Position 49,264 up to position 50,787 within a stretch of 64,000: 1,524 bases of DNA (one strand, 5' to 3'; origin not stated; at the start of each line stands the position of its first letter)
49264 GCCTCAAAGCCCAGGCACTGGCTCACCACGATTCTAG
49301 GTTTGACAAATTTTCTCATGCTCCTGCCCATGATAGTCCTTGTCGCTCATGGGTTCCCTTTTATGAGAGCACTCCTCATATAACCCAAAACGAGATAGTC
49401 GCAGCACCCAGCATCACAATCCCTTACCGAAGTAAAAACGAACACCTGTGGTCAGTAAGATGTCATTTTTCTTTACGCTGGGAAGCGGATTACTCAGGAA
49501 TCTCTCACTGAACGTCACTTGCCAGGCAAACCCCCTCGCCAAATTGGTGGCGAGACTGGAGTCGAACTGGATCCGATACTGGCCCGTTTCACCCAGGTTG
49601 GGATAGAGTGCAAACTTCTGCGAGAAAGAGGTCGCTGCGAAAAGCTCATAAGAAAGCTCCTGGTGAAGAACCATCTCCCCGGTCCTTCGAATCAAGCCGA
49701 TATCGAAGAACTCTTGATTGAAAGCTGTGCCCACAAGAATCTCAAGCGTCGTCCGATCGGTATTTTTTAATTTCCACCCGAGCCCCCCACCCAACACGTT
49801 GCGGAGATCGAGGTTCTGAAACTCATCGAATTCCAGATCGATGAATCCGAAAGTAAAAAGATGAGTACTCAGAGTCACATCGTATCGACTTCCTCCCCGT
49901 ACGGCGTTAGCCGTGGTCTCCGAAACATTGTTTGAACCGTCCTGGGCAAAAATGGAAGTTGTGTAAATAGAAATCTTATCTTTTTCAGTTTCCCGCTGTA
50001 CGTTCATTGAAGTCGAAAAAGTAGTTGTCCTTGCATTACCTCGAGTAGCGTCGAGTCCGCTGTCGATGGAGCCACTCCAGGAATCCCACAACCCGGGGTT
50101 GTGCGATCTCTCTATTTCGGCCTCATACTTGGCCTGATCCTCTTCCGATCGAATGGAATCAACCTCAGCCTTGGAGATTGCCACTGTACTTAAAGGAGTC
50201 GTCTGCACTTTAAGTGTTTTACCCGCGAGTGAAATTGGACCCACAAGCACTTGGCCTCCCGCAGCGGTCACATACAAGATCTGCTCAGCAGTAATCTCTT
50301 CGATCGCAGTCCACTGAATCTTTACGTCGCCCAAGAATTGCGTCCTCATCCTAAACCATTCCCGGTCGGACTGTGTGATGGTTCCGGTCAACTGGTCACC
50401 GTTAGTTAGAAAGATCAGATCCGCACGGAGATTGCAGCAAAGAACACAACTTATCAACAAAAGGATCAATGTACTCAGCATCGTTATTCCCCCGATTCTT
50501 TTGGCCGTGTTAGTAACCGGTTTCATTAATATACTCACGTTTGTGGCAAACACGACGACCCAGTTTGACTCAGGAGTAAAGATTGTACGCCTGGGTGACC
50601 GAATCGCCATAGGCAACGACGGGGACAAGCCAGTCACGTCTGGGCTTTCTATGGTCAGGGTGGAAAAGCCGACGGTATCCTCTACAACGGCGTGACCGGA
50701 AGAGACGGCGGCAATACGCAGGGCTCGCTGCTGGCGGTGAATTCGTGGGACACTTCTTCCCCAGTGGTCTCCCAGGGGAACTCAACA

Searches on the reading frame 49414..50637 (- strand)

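Call 16: search_protein_families(library=pfam, proteins=[window:49414-50637:-], max_evalue=0.01)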
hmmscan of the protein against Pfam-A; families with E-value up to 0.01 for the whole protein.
window:49414-50637:- (407 aa): 1 family
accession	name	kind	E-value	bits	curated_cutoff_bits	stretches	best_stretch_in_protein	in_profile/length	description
PF04338.18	DUF481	-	1.2e-28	101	21.1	1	192-401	2-208/210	Protein of unknown function, DUF481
